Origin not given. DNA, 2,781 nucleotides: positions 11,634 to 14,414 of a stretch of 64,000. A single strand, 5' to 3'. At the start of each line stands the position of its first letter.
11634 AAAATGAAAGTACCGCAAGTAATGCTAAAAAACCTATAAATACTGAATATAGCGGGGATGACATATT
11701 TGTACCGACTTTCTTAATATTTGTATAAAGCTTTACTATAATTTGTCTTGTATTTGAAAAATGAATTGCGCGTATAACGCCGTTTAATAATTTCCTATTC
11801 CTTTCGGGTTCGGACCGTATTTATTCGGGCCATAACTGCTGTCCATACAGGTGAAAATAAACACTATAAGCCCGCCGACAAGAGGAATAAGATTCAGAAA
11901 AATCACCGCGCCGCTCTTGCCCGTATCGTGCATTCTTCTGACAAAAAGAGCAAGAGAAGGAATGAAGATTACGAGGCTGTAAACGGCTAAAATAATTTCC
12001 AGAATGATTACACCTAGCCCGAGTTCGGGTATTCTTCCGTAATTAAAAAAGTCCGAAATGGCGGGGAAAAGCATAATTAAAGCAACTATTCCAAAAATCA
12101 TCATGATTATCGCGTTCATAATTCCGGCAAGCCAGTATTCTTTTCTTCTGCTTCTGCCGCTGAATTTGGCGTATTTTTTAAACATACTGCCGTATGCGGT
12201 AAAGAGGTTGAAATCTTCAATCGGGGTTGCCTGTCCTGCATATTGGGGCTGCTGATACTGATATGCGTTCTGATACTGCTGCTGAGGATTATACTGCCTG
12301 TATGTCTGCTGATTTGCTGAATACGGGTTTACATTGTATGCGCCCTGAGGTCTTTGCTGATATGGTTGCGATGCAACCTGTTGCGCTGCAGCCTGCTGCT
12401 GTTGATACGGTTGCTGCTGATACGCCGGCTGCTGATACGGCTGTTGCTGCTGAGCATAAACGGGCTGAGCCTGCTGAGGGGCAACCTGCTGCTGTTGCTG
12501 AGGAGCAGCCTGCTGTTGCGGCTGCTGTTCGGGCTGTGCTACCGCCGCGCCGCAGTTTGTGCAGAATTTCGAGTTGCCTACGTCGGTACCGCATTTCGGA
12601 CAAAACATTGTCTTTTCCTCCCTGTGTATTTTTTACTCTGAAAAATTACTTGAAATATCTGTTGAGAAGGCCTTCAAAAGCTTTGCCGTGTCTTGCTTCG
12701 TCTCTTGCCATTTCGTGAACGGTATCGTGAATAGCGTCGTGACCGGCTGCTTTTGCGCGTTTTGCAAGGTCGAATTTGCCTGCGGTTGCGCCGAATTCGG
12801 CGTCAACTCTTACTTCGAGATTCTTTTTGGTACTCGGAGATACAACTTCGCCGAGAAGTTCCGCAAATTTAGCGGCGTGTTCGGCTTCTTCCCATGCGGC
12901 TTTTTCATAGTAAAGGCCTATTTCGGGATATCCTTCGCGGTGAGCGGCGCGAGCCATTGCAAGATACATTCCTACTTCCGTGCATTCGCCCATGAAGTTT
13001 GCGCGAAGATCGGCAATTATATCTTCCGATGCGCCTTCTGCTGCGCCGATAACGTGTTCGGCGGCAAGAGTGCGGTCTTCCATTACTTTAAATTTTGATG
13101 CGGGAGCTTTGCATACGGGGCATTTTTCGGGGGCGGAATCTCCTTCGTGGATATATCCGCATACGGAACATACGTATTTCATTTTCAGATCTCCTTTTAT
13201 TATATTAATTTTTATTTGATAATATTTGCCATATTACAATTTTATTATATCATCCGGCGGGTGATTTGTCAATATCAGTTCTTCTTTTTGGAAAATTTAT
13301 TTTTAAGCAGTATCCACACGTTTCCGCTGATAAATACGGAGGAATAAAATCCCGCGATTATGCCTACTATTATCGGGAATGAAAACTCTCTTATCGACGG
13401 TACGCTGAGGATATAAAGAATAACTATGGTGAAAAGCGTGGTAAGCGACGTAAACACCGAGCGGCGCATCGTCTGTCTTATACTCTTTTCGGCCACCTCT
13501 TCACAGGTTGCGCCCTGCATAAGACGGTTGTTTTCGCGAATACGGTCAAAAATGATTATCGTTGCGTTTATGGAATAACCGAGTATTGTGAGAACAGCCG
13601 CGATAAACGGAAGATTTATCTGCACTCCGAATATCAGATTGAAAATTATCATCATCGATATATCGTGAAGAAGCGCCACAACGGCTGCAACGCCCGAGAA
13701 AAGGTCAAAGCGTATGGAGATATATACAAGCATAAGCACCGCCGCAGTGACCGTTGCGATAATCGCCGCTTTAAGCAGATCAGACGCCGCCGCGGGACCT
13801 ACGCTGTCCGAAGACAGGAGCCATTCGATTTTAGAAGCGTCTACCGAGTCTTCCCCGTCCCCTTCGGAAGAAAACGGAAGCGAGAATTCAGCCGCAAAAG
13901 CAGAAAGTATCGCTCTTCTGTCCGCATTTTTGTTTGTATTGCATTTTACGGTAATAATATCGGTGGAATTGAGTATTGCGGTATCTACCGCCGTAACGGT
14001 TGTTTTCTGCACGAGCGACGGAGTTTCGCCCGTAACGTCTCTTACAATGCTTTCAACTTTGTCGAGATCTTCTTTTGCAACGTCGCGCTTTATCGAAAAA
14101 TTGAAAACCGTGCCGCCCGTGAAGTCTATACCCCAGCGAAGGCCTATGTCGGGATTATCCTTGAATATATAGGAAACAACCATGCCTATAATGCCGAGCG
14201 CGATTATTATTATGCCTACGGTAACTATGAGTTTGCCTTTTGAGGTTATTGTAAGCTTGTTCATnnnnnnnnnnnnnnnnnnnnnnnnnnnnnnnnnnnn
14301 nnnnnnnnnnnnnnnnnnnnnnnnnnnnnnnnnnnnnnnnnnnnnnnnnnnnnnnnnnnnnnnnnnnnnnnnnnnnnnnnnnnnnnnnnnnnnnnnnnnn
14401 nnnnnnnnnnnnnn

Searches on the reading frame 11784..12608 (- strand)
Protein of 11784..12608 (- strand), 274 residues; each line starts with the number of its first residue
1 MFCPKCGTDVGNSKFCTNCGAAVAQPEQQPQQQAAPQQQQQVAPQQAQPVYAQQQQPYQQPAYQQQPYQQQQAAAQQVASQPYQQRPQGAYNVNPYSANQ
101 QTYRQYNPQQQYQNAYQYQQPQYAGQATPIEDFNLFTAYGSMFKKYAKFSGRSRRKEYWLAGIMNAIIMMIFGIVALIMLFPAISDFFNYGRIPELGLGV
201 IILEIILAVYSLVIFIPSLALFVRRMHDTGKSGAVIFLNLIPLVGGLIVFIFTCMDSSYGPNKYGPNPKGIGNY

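Call 25: search_protein_families(library=pfam, proteins=[window:11784-12608:-], max_evalue=0.001)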
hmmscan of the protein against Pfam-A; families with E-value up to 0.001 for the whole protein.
window:11784-12608:- (274 aa): 2 families
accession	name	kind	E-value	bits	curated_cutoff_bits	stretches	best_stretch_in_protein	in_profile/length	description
PF05656.20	DUF805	-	8e-31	107.2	25.7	1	146-266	1-111/111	Protein of unknown function (DUF805)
PF13240.11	Zn_Ribbon_1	-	0.00017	21.7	25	0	2-22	1-22/23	zinc-ribbon domain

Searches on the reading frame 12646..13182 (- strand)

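Call 25: search_protein_families(library=pfam, proteins=[window:12646-13182:-], max_evalue=0.001)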
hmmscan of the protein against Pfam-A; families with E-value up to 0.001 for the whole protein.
window:12646-13182:- (178 aa): 4 families
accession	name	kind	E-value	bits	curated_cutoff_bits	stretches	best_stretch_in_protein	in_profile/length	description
PF21349.2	RUBY_RBDX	-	8.7e-17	60.7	26.5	1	3-32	1-30/30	Rubrerythrin, rubredoxin-like domain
PF02915.23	Rubrerythrin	-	4.2e-12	47.1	22.8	1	59-128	3-72/137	Rubrerythrin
PF03232.19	COQ7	-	0.00029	20.9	23.5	0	59-113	7-59/169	Ubiquinone biosynthesis protein COQ7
PF00210.30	Ferritin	-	0.00032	21.1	24.5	0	72-113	17-58/142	Ferritin-like domain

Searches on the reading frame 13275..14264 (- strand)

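Call 25: search_protein_families(library=pfam, proteins=[window:13275-14264:-], max_evalue=0.001)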
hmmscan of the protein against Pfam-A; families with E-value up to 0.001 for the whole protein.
window:13275-14264:- (329 aa): 2 families
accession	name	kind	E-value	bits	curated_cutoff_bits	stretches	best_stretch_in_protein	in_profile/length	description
PF02355.23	SecD_SecF_C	-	1e-52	178.8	20.5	1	150-322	16-188/189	Protein export membrane protein SecD/SecF, C-terminal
PF07549.19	Sec_GG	-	2.5e-05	24.1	20.3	1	41-54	7-20/28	SecD/SecF GG Motif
